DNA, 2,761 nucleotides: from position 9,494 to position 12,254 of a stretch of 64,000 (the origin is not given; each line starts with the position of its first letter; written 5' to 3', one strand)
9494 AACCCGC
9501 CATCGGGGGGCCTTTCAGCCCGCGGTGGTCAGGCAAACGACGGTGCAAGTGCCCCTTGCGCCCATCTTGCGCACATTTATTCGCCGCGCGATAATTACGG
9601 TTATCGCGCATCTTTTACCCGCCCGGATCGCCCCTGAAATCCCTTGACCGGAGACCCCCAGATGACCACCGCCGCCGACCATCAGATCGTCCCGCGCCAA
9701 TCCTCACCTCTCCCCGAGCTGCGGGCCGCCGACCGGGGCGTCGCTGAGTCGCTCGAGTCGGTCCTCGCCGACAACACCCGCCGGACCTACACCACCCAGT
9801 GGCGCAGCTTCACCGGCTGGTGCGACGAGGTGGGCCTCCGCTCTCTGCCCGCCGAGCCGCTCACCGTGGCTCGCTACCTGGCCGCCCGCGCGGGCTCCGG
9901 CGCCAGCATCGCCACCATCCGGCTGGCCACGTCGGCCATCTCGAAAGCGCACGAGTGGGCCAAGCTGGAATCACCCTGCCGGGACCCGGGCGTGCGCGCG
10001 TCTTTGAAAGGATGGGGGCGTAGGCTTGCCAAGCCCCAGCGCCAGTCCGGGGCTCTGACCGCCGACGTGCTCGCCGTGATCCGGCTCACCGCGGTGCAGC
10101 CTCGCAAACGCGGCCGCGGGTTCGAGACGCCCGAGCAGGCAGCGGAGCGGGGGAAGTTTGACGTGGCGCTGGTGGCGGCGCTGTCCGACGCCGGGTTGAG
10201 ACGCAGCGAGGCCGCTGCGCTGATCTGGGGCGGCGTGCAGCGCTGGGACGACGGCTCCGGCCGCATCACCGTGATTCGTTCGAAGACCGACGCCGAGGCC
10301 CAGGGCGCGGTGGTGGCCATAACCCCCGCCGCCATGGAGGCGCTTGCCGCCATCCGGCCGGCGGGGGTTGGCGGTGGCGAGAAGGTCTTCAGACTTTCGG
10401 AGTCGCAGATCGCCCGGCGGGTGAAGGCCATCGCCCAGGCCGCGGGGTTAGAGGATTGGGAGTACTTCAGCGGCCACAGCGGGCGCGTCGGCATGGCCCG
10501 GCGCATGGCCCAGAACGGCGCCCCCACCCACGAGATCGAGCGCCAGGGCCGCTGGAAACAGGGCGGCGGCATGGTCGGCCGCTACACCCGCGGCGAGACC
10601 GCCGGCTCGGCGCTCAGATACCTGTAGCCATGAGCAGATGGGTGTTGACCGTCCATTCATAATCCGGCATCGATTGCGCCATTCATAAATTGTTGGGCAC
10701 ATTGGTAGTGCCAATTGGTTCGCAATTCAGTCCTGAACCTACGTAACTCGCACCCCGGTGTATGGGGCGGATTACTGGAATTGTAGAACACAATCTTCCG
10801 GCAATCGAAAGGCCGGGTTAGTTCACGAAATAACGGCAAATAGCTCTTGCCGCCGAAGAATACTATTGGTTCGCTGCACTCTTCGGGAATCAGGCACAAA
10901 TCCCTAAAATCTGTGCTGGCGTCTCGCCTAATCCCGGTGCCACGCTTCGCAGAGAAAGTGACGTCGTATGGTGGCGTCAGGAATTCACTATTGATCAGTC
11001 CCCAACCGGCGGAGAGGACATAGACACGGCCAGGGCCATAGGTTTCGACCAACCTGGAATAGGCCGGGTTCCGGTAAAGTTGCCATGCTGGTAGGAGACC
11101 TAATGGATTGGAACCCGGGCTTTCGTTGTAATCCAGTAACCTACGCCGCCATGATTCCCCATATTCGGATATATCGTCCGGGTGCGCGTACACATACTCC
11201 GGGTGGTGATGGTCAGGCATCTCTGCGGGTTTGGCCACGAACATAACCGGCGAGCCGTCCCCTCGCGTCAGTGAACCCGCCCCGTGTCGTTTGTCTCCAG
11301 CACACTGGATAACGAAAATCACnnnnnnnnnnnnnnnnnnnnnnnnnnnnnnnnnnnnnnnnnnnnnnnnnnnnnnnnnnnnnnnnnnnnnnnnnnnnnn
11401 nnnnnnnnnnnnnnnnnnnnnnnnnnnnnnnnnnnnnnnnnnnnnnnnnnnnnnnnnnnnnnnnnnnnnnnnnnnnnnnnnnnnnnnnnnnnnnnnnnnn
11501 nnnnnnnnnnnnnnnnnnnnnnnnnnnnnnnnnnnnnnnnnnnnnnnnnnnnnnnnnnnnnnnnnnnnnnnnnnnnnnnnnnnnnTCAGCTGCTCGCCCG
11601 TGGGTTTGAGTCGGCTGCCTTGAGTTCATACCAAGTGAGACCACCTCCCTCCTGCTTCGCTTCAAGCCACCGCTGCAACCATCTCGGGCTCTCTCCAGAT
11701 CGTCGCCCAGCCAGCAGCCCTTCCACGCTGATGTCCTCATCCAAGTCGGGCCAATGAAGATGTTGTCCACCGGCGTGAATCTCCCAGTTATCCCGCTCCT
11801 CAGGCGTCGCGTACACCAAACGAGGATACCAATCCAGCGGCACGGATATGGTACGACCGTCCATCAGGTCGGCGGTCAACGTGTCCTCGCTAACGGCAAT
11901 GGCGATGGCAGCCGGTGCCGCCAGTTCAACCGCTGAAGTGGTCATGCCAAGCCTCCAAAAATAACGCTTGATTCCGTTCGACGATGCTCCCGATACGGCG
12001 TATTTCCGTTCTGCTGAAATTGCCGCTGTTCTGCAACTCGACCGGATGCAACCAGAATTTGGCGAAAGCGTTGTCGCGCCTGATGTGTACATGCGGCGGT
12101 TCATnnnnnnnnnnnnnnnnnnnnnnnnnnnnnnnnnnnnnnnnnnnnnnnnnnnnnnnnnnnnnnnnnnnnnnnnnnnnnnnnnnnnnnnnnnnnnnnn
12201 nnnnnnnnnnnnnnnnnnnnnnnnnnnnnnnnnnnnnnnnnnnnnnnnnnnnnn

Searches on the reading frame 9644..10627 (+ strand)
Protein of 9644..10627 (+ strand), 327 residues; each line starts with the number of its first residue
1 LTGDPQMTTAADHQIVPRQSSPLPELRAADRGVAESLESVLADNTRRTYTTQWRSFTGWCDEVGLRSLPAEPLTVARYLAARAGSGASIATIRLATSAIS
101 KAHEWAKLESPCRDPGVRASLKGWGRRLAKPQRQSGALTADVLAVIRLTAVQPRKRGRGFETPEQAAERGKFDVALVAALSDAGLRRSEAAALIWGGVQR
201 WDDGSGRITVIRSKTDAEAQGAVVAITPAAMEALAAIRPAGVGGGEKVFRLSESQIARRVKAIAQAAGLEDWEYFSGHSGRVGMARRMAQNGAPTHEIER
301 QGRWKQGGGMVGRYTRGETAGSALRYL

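Call 3: search_protein_families(library=pfam, proteins=[window:9644-10627:+], max_evalue=0.1)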
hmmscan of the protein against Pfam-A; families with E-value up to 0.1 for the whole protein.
window:9644-10627:+ (327 aa): 2 families
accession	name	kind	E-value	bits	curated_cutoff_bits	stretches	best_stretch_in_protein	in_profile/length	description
PF00589.27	Phage_integrase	-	2.3e-11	44.2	27.1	1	174-316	25-167/172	Phage integrase family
PF02899.23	Phage_int_SAM_1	-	9.5e-06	26.2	22.3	1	37-109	10-82/83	Phage integrase, N-terminal SAM-like domain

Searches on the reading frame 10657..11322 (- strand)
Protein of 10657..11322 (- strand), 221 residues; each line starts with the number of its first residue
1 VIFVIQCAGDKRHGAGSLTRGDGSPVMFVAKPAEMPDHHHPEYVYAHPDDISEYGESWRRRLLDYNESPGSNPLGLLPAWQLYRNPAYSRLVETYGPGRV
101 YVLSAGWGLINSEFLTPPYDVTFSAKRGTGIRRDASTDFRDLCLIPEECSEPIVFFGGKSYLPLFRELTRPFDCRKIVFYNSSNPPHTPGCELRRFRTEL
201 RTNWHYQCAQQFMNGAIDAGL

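Call 3: search_protein_families(library=pfam, proteins=[window:10657-11322:-], max_evalue=0.1)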
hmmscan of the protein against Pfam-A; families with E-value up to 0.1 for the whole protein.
window:10657-11322:- (221 aa): 1 family
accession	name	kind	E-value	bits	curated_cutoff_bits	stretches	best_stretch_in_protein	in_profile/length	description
PF21818.3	DUF6884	-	2e-05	25.2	30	1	78-165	16-106/135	Family of unknown function (DUF6884)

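Call 4: search_protein_families(library=padloc, proteins=[window:10657-11322:-], max_evalue=0.1)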
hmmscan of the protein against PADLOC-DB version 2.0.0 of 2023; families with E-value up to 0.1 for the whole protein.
window:10657-11322:- (221 aa): 5 families
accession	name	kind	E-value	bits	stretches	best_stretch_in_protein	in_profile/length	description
PDLC02815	DpdC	-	7.1e-06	23.6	1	48-139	32-117/312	DpdC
PDLC02818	DpdC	-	1.9e-05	22.1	1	99-129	79-109/319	DpdC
PDLC04712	PDC-M57A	-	6.5e-05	21.3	1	92-162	36-106/138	-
PDLC02817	DpdC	-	0.00084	16.7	1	99-131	79-111/299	DpdC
PDLC02816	DpdC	-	0.01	13.2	1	99-128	77-106/313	DpdC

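Call 5: search_protein_families(library=ncbifam, proteins=[window:10657-11322:-], max_evalue=0.1)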
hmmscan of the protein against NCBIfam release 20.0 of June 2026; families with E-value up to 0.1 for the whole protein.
window:10657-11322:- (221 aa): 0 families

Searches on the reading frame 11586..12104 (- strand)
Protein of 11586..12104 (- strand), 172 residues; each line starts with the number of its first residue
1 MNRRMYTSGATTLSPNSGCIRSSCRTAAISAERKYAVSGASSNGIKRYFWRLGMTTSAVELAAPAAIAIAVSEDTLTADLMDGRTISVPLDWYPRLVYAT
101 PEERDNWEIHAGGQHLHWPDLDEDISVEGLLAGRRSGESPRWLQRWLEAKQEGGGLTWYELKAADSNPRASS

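Call 3: search_protein_families(library=pfam, proteins=[window:11586-12104:-], max_evalue=0.1)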
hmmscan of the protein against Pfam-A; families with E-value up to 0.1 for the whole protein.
window:11586-12104:- (172 aa): 1 family
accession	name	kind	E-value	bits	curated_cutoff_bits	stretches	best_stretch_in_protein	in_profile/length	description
PF10387.14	DUF2442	-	9.4e-23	80.7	23.9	1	69-135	4-71/72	Protein of unknown function (DUF2442)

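Call 4: search_protein_families(library=padloc, proteins=[window:11586-12104:-], max_evalue=0.1)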
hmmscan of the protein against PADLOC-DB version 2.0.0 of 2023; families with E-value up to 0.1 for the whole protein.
window:11586-12104:- (172 aa): 0 families

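Call 5: search_protein_families(library=ncbifam, proteins=[window:11586-12104:-], max_evalue=0.1)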
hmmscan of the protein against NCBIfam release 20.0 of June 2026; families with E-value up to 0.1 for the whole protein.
window:11586-12104:- (172 aa): 0 families
